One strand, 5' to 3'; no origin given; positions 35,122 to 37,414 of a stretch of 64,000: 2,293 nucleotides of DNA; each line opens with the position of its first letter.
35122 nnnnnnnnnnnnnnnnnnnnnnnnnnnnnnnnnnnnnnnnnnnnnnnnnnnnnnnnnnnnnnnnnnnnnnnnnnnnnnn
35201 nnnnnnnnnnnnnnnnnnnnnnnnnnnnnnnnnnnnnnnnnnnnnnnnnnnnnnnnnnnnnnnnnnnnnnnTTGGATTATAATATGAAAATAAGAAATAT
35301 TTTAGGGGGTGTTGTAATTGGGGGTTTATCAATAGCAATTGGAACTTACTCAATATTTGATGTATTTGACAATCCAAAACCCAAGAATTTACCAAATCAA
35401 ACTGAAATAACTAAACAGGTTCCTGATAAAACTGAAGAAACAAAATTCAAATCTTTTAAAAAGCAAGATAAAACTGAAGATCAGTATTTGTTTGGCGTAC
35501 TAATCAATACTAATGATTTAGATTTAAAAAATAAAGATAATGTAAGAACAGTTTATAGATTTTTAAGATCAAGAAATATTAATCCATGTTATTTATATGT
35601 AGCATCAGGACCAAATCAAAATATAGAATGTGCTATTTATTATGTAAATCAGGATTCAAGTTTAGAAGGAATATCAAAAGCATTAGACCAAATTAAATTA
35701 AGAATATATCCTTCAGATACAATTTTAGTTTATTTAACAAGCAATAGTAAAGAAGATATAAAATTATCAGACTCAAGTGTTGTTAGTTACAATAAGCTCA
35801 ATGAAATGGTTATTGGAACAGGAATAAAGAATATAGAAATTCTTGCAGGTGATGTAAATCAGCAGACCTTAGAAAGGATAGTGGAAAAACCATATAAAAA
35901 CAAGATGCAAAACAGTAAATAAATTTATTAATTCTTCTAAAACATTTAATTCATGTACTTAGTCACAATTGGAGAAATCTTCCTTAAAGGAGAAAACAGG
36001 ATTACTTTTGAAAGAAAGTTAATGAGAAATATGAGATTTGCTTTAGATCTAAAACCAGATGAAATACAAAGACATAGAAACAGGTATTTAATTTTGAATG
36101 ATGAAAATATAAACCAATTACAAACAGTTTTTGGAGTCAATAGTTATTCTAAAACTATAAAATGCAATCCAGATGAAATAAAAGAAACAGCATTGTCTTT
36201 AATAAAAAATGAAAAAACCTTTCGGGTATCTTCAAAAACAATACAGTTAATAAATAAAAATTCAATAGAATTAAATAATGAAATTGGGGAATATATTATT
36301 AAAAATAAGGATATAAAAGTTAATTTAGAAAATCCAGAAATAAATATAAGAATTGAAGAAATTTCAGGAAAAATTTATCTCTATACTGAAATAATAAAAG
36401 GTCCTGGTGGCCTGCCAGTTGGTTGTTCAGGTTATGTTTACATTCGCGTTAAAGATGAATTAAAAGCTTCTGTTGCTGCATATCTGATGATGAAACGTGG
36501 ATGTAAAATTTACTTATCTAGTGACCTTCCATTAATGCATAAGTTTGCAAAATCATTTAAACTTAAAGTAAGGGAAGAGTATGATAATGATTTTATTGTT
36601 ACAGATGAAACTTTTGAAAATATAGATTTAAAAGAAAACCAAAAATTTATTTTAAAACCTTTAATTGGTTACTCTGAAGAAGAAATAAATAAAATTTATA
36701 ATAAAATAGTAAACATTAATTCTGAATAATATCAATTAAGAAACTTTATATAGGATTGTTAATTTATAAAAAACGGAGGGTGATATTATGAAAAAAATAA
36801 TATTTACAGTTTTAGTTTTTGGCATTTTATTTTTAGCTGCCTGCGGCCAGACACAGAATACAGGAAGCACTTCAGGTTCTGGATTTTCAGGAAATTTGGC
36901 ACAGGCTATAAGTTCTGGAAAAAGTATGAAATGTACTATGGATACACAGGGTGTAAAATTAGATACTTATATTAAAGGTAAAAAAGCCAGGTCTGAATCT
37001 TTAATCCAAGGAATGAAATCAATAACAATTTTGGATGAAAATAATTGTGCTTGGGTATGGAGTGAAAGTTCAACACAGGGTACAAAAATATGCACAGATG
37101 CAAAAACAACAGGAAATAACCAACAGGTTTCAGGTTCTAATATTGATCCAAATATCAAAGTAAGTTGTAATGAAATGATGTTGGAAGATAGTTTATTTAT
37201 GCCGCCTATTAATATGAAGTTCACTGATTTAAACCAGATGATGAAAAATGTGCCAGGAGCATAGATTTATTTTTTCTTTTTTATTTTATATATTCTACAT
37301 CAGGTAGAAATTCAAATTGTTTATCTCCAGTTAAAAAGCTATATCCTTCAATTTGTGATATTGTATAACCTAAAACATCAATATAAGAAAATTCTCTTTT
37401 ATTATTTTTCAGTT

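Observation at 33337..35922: Thioredoxin / membrane caspase-like-thioredoxin fusion / dead paralogue: a candidate redox-linked surface protease module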

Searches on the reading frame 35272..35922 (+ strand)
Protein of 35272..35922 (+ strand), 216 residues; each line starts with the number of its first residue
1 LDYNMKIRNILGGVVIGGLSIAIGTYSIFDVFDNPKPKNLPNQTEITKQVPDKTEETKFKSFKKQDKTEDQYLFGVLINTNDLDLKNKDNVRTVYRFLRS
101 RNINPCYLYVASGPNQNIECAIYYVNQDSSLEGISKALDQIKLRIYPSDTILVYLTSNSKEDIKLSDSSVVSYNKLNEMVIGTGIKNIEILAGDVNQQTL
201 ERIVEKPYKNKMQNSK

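Call 3: search_protein_families(library=pfam, proteins=[window:35272-35922:+], max_evalue=0.1)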
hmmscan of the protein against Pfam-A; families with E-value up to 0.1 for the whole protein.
window:35272-35922:+ (216 aa): 1 family
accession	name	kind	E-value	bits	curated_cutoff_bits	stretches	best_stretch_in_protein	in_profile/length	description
PF09813.14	Coa3_cc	-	0.00035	20.6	27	1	5-31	10-36/48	Cytochrome c oxidase assembly factor 3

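Call 4: search_protein_families(library=ncbifam, proteins=[window:35272-35922:+], max_evalue=0.1)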
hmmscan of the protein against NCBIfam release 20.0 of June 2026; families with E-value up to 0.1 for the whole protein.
window:35272-35922:+ (216 aa): 0 families

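Call 44: find_encoding_contigs(protein=window:35284-35922:+, flank=4000, max_places=8)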
Protein window:35284-35922:+ (212 aa): 23 contigs read that carry it; 8 places shown.
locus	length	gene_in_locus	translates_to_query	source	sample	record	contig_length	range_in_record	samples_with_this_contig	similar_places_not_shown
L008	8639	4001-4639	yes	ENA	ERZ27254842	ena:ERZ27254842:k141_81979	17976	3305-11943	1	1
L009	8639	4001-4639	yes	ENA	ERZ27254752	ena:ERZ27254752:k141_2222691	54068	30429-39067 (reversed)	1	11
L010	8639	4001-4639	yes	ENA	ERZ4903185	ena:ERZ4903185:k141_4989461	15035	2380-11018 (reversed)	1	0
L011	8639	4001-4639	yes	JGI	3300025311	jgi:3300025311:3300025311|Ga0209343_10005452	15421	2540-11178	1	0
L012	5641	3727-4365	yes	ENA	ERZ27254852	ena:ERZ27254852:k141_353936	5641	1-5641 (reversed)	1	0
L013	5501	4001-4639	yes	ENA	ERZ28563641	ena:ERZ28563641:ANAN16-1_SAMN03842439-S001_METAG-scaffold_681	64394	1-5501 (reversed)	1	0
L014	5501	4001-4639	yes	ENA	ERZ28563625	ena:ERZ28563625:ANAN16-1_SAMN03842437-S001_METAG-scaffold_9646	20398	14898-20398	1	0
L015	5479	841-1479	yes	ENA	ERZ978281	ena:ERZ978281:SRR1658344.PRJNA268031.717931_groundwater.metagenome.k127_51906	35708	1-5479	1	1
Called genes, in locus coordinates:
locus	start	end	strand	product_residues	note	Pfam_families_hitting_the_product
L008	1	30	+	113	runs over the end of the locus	-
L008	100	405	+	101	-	-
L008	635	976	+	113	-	-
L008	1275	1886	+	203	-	PF22090:Gins51_C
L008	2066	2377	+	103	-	PF00085:Thioredoxin, PF14595:Thioredoxin_9 (weak), PF08534:Redoxin (faint), PF13098:Thioredoxin_2, PF13905:Thioredoxin_8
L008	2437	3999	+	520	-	PF00085:Thioredoxin, PF13098:Thioredoxin_2 (faint)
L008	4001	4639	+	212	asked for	-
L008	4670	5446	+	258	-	PF22025:ThiI_fer, PF02568:ThiI (faint), PF02926:THUMP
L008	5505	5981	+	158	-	-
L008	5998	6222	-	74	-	-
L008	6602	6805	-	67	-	-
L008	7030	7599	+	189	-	-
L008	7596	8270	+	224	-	PF11848:DUF3368 (weak)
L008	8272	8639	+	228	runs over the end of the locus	PF01872:RibD_C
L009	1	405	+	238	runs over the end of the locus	-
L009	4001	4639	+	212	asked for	-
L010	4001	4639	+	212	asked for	-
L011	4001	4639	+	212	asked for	-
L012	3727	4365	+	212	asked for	-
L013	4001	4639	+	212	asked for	-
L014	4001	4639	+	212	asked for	-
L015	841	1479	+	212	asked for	-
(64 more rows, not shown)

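Call 56: search_protein_families(library=padloc, proteins=[window:35284-35922:+], max_evalue=0.01)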
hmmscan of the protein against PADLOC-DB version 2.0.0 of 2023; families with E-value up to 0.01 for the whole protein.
window:35284-35922:+ (212 aa): 0 families

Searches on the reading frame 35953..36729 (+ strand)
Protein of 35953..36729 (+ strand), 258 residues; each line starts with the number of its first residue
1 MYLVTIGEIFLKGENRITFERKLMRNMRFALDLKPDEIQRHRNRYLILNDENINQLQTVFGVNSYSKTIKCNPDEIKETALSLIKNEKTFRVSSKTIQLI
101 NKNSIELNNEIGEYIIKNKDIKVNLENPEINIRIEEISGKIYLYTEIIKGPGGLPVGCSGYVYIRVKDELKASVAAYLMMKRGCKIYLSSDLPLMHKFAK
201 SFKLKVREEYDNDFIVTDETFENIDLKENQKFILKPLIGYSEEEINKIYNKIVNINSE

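Call 3: search_protein_families(library=pfam, proteins=[window:35953-36729:+], max_evalue=0.1)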
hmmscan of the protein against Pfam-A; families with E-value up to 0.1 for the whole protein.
window:35953-36729:+ (258 aa): 4 families
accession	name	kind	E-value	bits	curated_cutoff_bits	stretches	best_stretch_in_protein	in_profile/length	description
PF22025.1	ThiI_fer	-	4.6e-14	53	25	1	2-66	2-72/72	ThiI ferredoxin-like domain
PF02926.22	THUMP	-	3.2e-09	37.5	20.6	1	73-145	4-83/84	THUMP domain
PF02568.20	ThiI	-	5.1e-07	29.9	20.5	2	159-187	3-31/197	Thiamine biosynthesis protein (ThiI)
PF22023.1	Pus10_THUMP_arc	-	0.091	13.4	28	0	85-134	29-77/78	Pus10 THUMP domain, archaeal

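Call 4: search_protein_families(library=ncbifam, proteins=[window:35953-36729:+], max_evalue=0.1)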
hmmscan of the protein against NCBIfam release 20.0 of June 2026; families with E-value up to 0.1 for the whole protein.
window:35953-36729:+ (258 aa): 4 families
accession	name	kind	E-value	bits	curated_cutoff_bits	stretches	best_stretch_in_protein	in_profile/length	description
TIGR00342.1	TIGR00342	equivalog_domain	3.2e-36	125.2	264.5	1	3-187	2-200/373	tRNA uracil 4-sulfurtransferase ThiI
NF040721.1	Trm14_Arch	equivalog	5.9e-06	25.6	280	1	67-146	69-154/370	tRNA (guanine(6)-N2)-methyltransferase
TIGR01177.1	TIGR01177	hypoth_equivalog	3.9e-05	23.1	316.55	1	46-143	38-138/330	TIGR01177 family methyltransferase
NF006222.0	PRK08349.1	subfamily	0.024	14.5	251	0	230-252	134-156/198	hypothetical protein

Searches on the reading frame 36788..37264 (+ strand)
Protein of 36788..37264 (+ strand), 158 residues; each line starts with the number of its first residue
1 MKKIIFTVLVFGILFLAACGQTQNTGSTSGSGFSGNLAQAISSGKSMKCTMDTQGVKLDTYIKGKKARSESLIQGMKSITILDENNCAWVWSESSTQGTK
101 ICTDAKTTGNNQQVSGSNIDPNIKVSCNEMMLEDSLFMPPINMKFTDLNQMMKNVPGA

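Call 3: search_protein_families(library=pfam, proteins=[window:36788-37264:+], max_evalue=0.1)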
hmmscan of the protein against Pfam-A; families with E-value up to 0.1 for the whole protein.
window:36788-37264:+ (158 aa): 1 family
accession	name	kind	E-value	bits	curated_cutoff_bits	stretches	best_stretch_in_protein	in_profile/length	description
PF13627.12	LptM_cons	-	0.051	13.9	27.3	1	8-22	3-17/23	LPS-assembly lipoprotein LptM, conserved region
